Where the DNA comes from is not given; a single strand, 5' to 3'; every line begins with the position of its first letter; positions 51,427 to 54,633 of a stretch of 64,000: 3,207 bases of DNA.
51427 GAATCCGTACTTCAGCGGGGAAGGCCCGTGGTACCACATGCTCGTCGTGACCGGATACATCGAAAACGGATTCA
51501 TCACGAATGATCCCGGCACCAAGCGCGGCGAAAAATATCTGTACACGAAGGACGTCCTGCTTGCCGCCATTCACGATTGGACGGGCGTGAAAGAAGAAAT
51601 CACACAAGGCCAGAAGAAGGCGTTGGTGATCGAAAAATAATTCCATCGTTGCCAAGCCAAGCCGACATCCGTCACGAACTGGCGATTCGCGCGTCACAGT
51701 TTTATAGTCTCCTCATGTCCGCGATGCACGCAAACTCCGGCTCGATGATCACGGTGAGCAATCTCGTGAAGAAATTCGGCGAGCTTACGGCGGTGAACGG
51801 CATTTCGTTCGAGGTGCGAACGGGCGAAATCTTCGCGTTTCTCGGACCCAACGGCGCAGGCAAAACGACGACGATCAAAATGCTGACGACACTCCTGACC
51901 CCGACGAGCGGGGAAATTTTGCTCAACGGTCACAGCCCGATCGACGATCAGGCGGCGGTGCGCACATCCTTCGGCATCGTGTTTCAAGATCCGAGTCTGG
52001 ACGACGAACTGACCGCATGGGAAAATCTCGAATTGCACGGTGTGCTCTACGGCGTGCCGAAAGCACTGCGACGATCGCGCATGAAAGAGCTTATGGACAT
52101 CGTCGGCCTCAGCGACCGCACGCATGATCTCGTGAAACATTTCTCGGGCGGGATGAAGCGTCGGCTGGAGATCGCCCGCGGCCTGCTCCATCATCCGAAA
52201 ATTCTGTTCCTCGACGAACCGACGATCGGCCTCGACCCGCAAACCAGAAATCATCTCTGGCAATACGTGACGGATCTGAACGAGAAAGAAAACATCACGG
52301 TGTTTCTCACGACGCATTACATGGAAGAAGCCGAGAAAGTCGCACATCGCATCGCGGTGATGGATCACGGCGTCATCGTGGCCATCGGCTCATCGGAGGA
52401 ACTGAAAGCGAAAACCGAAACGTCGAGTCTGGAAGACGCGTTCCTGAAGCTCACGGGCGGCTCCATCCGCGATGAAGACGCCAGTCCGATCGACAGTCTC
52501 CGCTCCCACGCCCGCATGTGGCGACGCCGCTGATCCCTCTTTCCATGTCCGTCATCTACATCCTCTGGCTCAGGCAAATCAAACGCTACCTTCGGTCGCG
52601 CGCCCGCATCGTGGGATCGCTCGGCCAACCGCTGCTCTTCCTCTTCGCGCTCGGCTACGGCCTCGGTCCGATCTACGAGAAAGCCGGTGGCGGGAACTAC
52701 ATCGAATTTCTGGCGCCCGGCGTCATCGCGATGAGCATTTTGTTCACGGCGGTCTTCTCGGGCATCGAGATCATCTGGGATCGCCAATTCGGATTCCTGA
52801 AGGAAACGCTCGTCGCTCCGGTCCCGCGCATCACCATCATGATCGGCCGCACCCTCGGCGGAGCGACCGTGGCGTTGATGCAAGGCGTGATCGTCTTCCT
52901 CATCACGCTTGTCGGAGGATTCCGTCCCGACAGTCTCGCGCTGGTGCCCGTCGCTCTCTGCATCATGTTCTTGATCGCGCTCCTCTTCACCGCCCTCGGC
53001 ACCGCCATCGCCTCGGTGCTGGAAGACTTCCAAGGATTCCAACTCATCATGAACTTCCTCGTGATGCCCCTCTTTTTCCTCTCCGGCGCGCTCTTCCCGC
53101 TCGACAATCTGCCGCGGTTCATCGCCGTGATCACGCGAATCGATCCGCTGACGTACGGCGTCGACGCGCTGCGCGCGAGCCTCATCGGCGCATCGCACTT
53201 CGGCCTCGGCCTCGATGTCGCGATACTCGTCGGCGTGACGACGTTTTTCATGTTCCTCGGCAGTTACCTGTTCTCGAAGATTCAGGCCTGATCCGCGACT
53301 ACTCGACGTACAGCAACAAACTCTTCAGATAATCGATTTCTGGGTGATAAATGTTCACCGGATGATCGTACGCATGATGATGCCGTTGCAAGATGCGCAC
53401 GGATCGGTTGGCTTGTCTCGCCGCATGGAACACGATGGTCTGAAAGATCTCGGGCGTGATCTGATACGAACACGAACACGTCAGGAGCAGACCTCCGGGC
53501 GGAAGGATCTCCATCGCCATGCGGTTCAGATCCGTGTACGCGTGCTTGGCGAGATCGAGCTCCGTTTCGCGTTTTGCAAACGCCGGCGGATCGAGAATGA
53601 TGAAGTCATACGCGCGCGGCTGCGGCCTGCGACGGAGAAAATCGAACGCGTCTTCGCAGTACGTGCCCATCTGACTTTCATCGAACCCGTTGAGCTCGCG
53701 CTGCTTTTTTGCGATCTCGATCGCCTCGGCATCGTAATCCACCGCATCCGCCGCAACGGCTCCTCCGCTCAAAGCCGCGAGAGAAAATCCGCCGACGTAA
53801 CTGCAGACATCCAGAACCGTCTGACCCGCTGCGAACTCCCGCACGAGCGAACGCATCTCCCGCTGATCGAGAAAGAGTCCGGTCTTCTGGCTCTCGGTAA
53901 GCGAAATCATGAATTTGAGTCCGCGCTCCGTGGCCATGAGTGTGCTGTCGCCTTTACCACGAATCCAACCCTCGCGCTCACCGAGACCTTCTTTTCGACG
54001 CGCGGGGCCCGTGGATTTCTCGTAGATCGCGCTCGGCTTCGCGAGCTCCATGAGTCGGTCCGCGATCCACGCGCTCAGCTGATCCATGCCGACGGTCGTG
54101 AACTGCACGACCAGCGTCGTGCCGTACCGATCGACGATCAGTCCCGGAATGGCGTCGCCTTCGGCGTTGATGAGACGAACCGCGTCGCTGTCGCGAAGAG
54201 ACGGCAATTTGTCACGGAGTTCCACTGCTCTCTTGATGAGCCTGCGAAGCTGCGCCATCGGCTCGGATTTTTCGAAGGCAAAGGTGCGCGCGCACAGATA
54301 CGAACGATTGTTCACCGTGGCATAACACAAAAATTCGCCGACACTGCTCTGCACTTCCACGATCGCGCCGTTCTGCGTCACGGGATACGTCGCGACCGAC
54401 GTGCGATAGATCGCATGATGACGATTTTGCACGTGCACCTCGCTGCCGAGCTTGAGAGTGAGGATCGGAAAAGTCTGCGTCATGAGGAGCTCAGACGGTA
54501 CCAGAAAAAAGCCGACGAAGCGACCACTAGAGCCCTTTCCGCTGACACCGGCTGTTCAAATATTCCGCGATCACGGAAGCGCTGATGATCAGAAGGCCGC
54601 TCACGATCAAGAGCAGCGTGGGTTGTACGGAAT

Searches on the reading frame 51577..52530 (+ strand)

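Call 36: search_protein_families(library=pfam, proteins=[window:51577-52530:+], max_evalue=0.0001)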
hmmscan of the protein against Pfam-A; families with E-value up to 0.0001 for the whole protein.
window:51577-52530:+ (318 aa): 3 families
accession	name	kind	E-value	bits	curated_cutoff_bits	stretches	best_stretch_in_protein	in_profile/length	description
PF00005.33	ABC_tran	-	4.5e-36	124.9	25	1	74-216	2-136/137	ABC transporter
PF13304.12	AAA_21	-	2.1e-09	38.3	27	1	188-247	237-298/304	AAA domain, putative AbiEii toxin, Type IV TA system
PF13175.12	AAA_15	-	1.3e-05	25.4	32.1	0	208-247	330-369/374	AAA ATPase domain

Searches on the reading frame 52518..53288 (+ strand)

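Call 36: search_protein_families(library=pfam, proteins=[window:52518-53288:+], max_evalue=0.0001)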
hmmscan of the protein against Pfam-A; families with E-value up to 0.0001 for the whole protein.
window:52518-53288:+ (257 aa): 3 families
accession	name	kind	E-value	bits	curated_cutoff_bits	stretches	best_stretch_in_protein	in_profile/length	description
PF01061.29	ABC2_membrane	-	1.9e-37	129.3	26.9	1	13-222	3-210/211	ABC-2 type transporter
PF12698.13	ABC2_membrane_3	-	1.7e-18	67.3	31.6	1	59-249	158-346/347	ABC-2 family transporter protein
PF12679.13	ABC2_membrane_2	-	7e-05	22.7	27.2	0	69-254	73-280/283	ABC-2 family transporter protein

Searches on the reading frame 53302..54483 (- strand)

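Call 36: search_protein_families(library=pfam, proteins=[window:53302-54483:-], max_evalue=0.0001)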
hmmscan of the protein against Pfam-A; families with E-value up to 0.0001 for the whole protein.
window:53302-54483:- (394 aa): 4 families
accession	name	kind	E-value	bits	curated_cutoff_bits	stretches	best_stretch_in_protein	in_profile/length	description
PF10672.15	Methyltrans_SAM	-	6.3e-27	95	27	1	172-347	76-248/286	S-adenosylmethionine-dependent methyltransferase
PF03602.21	Cons_hypoth95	-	8.3e-09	35.8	24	1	217-307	39-128/182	Conserved hypothetical protein 95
PF17785.7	PUA_3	-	1.3e-07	31.7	22.6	1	8-69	1-63/64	PUA-like domain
PF05175.20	MTS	-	4.3e-07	30.2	23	1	218-348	28-151/170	Methyltransferase small domain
